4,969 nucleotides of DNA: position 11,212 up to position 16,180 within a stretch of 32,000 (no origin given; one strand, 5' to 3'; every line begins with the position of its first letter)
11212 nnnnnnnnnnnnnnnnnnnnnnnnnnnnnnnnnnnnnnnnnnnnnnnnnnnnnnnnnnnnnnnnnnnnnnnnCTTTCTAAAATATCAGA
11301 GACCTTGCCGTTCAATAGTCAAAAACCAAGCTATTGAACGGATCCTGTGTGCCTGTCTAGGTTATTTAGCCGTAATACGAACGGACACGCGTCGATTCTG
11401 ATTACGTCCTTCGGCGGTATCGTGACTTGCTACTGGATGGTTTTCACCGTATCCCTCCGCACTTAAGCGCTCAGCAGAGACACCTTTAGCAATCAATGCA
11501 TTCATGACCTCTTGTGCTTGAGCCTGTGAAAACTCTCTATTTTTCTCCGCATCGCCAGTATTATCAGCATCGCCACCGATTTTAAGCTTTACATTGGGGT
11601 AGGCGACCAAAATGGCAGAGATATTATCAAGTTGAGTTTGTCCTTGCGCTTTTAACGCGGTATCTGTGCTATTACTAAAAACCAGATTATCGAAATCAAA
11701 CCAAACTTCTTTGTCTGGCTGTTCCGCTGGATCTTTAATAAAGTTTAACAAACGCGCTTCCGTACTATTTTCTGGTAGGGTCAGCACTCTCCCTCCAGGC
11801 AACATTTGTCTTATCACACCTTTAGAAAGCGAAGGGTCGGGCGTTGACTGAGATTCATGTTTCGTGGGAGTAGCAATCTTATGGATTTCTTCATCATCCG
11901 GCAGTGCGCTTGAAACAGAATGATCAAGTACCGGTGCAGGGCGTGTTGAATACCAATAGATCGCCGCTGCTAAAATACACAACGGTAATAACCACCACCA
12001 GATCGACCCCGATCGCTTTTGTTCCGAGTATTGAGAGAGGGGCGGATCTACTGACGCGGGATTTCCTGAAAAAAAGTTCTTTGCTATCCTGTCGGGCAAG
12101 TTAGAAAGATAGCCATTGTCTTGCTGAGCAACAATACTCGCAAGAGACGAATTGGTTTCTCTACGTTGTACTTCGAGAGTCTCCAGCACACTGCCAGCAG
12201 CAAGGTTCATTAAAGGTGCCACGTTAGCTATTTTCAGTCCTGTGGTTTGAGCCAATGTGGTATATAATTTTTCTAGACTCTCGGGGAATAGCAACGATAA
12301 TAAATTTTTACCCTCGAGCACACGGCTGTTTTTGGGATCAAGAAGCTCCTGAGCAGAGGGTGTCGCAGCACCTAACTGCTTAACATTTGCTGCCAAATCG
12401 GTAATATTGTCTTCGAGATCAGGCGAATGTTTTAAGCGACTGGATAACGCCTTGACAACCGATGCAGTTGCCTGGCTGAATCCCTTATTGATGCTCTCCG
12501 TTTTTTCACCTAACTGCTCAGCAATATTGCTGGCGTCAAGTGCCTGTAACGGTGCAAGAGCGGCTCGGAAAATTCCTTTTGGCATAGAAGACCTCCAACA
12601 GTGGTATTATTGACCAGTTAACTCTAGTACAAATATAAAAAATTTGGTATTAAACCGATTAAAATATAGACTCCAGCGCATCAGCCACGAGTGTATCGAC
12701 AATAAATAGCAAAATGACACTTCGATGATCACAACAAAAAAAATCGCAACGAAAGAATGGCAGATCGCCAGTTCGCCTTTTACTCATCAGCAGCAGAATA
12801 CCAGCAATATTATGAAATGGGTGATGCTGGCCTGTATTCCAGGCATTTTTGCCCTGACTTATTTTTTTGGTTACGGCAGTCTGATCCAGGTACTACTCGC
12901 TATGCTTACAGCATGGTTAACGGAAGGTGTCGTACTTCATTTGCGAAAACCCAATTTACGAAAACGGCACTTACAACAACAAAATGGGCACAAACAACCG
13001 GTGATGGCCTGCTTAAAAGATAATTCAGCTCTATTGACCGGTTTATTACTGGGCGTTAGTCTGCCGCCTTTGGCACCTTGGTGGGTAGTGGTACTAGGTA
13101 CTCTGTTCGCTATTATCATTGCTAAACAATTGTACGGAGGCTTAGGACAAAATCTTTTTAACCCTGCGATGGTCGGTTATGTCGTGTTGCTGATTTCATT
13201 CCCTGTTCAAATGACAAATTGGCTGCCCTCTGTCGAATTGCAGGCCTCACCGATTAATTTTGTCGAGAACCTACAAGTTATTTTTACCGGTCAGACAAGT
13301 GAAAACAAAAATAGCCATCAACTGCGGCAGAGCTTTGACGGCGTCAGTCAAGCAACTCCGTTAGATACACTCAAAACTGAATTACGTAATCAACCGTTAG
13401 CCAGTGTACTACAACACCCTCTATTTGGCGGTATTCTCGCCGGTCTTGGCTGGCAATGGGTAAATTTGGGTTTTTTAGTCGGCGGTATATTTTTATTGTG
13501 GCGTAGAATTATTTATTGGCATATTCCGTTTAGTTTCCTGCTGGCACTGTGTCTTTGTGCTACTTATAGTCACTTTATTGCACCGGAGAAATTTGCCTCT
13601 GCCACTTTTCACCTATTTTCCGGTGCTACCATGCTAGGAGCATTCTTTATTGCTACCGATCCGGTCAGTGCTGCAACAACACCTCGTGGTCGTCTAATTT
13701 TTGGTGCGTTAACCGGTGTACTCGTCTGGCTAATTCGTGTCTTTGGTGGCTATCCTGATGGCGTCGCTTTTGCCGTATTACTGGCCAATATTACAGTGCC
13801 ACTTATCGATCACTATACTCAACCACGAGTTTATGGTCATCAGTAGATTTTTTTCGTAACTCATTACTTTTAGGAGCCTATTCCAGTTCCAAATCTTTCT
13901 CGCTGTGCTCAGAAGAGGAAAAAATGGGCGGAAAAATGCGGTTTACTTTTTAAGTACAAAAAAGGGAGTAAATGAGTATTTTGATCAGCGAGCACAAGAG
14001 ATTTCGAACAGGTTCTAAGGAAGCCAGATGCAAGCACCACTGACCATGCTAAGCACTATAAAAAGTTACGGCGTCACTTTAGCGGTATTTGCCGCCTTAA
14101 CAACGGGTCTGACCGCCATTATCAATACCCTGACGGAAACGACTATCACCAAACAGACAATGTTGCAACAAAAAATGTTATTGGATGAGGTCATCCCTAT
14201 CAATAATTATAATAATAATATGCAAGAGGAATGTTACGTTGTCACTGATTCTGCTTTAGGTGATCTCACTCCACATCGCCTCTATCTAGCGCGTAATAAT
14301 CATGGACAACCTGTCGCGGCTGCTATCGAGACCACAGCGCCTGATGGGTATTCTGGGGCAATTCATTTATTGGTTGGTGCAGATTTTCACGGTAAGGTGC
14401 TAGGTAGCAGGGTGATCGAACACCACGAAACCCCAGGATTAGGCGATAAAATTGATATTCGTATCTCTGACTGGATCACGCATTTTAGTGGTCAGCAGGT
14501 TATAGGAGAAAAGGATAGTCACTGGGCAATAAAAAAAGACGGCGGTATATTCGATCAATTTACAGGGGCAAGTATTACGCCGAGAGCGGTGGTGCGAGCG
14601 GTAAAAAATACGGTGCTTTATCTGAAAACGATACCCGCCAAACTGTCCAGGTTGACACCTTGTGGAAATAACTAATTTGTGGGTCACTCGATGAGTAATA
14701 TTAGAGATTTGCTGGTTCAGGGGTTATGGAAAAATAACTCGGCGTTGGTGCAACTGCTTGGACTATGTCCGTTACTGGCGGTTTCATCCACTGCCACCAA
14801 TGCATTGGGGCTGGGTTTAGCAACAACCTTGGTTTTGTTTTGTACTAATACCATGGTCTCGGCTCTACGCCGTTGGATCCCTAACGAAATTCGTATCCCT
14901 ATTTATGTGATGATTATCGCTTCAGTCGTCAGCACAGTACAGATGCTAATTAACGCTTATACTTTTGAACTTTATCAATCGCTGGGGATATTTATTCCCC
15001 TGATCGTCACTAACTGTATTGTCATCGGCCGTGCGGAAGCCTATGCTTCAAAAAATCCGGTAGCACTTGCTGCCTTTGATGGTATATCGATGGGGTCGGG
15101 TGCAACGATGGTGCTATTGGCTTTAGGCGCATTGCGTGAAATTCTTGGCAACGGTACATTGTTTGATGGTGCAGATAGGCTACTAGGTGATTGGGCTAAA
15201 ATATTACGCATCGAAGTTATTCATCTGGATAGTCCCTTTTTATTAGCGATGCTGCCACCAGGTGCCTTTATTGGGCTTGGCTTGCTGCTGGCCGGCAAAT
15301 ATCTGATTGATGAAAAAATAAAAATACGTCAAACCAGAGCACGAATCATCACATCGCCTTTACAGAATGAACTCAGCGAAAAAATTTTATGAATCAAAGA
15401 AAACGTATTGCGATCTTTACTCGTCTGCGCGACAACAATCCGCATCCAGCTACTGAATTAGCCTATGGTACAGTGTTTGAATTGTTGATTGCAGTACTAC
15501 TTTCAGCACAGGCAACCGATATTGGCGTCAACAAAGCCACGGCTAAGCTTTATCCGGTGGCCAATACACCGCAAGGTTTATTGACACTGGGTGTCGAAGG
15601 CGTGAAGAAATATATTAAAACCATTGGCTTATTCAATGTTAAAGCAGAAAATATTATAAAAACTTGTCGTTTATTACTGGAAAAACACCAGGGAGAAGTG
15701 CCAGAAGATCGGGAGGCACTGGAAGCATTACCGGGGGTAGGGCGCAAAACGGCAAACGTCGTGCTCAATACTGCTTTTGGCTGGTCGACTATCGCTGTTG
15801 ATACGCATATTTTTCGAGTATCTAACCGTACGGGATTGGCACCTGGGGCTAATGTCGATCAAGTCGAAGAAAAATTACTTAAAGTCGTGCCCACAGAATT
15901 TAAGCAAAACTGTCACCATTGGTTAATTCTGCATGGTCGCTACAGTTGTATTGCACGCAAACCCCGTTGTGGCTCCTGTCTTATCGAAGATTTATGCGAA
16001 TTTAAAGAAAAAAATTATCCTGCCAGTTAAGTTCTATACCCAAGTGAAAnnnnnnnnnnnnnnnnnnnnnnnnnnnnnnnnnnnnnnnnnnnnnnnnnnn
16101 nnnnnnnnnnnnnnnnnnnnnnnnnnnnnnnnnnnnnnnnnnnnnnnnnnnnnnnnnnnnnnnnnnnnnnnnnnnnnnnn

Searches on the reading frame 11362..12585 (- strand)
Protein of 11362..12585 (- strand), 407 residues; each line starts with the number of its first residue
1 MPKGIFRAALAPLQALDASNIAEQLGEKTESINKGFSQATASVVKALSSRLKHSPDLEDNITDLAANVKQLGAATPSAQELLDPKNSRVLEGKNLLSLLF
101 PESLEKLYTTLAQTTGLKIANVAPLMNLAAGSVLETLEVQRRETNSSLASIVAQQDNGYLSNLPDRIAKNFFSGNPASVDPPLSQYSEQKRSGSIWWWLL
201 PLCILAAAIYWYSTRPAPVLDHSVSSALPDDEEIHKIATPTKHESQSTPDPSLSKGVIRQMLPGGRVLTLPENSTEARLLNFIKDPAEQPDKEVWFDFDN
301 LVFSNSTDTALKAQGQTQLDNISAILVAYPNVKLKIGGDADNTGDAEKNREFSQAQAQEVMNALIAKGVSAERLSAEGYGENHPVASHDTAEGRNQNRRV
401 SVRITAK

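Call 63: search_protein_families(library=ncbifam, proteins=[window:11362-12585:-], max_evalue=0.0001)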
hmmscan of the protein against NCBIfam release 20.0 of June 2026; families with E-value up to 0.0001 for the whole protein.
window:11362-12585:- (407 aa): 36 families (the best 25 are shown)
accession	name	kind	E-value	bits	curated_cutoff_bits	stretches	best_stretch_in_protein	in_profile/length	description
NF053611.1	YiaD_Gzip_OmpA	equivalog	2.1e-28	99.4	175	1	294-404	96-206/206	YiaD family glycine zipper/OmpA-like lipoprotein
NF053613.1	OMP_toxin_LptF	equivalog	9.1e-22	78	400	1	287-405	129-246/256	lipotoxin F family OmpA-related lipoprotein LptF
NF053612.1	anchor_PA1041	equivalog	1.4e-21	77.6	250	1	294-404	126-235/236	PA1041 family peptidoglycan-binding anchor lipoprotein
NF053585.1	OMP_LP_YfiB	equivalog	1.8e-21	76.7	128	1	291-406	47-162/163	outer membrane lipoprotein YfiB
NF007804.1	PRK10510.1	equivalog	2.1e-21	76.3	307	1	298-404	110-216/219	OmpA family lipoprotein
TIGR03789.1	pdsO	hypoth_equivalog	7.7e-18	65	152.2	1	310-403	149-242/243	sortase-associated OmpA-like protein PdsO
NF045787.1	OmpABordt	equivalog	7.9e-18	64.8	200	1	295-404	82-189/194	outer membrane protein OmpA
NF006541.1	PRK09038.1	equivalog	3.1e-17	63.1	283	1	299-406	140-250/253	flagellar motor protein MotD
NF045788.1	Omp38Acinit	equivalog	1.3e-16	60.6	500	1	300-405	241-347/354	outer membrane protein Omp38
NF038224.1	OmpA_like_CmpA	equivalog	3.6e-16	59.4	300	1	318-404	128-214/233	C-OmpA-like family protein CmpA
TIGR03350.1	type_VI_ompA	equivalog_domain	1.3e-15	57.5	139.8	1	303-404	33-137/137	type VI secretion system protein TssL, long form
TIGR02802.1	Pal_lipo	equivalog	1.9e-15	56.8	125.35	1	306-402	6-102/104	peptidoglycan-associated lipoprotein Pal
NF053607.1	CHU_0125_OmpA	equivalog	4e-15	55.4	620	1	311-405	542-637/639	CHU_0125 family OmpA-like outer membrane integrity protein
NF052230.1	T9SS_PorE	exception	4.2e-15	55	600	1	302-385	517-600/648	PorE family type IX secretion system protein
NF006544.0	PRK09039.1-3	equivalog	8e-14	52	362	1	298-407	222-343/343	peptidoglycan -binding protein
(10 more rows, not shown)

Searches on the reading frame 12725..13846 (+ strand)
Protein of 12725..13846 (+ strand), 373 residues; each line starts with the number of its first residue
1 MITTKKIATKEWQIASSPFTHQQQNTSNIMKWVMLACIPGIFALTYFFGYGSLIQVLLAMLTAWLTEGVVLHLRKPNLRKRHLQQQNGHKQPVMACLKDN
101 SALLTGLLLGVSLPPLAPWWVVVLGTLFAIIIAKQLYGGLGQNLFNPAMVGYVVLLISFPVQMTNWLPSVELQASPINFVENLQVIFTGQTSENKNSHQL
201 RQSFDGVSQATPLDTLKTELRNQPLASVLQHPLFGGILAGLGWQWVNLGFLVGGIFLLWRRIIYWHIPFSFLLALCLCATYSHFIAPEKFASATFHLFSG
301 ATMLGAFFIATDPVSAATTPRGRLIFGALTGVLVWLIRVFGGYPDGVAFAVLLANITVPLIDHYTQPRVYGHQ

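Call 63: search_protein_families(library=ncbifam, proteins=[window:12725-13846:+], max_evalue=0.0001)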
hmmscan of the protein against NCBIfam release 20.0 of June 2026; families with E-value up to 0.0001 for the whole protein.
window:12725-13846:+ (373 aa): 6 families
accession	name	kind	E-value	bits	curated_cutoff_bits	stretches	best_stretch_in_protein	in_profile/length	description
NF002011.0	PRK00816.1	equivalog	2.1e-170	566.4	415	1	12-373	3-350/352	electron transport complex subunit RsxD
TIGR01946.1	rnfD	subfamily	2.1e-133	444.7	207.05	1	17-372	1-327/327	RnfABCDGE type electron transport complex subunit D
NF003756.0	PRK05349.1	equivalog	1.2e-46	159.4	414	1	102-365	151-392/406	NADH:ubiquinone reductase (Na(+)-transporting) subunit B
TIGR01937.1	nqrB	equivalog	2e-45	155.4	349.9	1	102-364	151-404/413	NADH:ubiquinone reductase (Na(+)-transporting) subunit B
NF041838.1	rnfD_Methano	equivalog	1.2e-40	139.6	400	2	249-370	167-285/285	Rnf electron transport complex subunit RnfD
NF002181.0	PRK01024.1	equivalog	1.2e-30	106.8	792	2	102-218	151-255/503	Na(+)-transporting NADH-quinone reductase subunit B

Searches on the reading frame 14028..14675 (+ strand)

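Call 63: search_protein_families(library=ncbifam, proteins=[window:14028-14675:+], max_evalue=0.0001)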
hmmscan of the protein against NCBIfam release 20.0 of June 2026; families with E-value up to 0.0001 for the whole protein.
window:14028-14675:+ (215 aa): 4 families
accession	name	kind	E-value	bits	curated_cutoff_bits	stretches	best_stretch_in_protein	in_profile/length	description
NF002519.0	PRK01908.1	equivalog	1e-96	322.6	178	1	7-214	1-207/209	electron transport complex subunit RsxG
TIGR01947.1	rnfG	subfamily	9.1e-62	208.5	102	1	15-200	1-186/187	RnfABCDGE type electron transport complex subunit G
NF045876.1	RnfG_DVU2794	exception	5.5e-20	71.7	205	1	16-205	9-185/190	RnfABCDGE type electron transport complex subunit G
NF041840.1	rnfG_Methano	equivalog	1.9e-15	56.9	230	1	17-199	17-184/189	Rnf electron transport complex subunit RnfG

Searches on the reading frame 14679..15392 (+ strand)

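Call 63: search_protein_families(library=ncbifam, proteins=[window:14679-15392:+], max_evalue=0.0001)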
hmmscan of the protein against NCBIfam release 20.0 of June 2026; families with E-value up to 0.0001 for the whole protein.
window:14679-15392:+ (237 aa): 11 families
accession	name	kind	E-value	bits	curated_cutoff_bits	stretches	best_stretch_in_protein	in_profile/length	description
NF009070.0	PRK12405.1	subfamily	1.2e-107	358.3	184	1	5-222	1-218/231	electron transport complex subunit RsxE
TIGR01948.1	rnfE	subfamily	6.2e-84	280.5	213.4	1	11-212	3-195/196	RnfABCDGE type electron transport complex subunit E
NF041839.1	rnfE_Methano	equivalog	1.1e-53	182.1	350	1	12-205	6-189/203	Rnf electron transport complex subunit RnfE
NF006777.0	PRK09292.1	equivalog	1.9e-49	168.2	235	1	5-207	4-198/209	NADH:ubiquinone reductase (Na(+)-transporting) subunit D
TIGR01939.1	nqrD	equivalog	3.7e-45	154.3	244.85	1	6-205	4-196/207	NADH:ubiquinone reductase (Na(+)-transporting) subunit D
TIGR01943.1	rnfA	subfamily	2.8e-26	93.1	229.3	1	11-156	6-157/190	RnfABCDGE type electron transport complex subunit A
NF003481.0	PRK05151.1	equivalog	7.6e-25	88.2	240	1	11-156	7-158/193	electron transport complex subunit RsxA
NF041835.1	rnfA_Methano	equivalog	2.1e-18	67.5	300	1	10-154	8-158/195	Rnf electron transport complex subunit RnfA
TIGR01940.1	nqrE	equivalog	7.6e-18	65.6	247.55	1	10-156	5-167/200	NADH:ubiquinone reductase (Na(+)-transporting) subunit E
NF002200.0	PRK01061.1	equivalog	4.2e-12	46.2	351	2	74-123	94-143/250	Na(+)-translocating NADH-quinone reductase subunit E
NF009108.0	PRK12456.1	equivalog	2.1e-08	34.6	398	1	12-157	9-166/199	Na(+)-translocating NADH-quinone reductase subunit E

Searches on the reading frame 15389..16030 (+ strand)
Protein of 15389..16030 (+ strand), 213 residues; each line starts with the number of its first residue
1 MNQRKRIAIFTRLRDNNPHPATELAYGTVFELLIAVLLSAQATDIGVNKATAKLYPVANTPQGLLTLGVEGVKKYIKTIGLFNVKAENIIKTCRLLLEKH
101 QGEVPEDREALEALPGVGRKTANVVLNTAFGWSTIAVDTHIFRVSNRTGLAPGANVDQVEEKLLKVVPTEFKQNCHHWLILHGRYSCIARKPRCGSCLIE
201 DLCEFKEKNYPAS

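Call 63: search_protein_families(library=ncbifam, proteins=[window:15389-16030:+], max_evalue=0.0001)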
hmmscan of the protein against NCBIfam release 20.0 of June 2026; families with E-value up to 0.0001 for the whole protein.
window:15389-16030:+ (213 aa): 6 families
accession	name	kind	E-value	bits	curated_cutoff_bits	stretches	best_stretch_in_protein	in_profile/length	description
NF007978.0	PRK10702.1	equivalog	1.5e-128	426.6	405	1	1-209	1-209/211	endonuclease III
TIGR01083.1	nth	equivalog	9.8e-85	283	211.7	1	4-194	2-192/192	endonuclease III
NF053634.1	MonDNAglycDR2438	equivalog_domain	1.6e-16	60.5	400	1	64-204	54-205/219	monofunctional DNA glycosylase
TIGR01084.1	mutY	equivalog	3.8e-15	56.2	286.5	1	84-209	82-212/277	A/G-specific adenine glycosylase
NF008132.0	PRK10880.1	equivalog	5.4e-12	45.4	427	1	82-204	83-210/351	A/G-specific adenine glycosylase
NF010488.0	PRK13910.1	equivalog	2.6e-11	43.5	471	1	68-207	33-171/290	adenine-specific DNA glycosylase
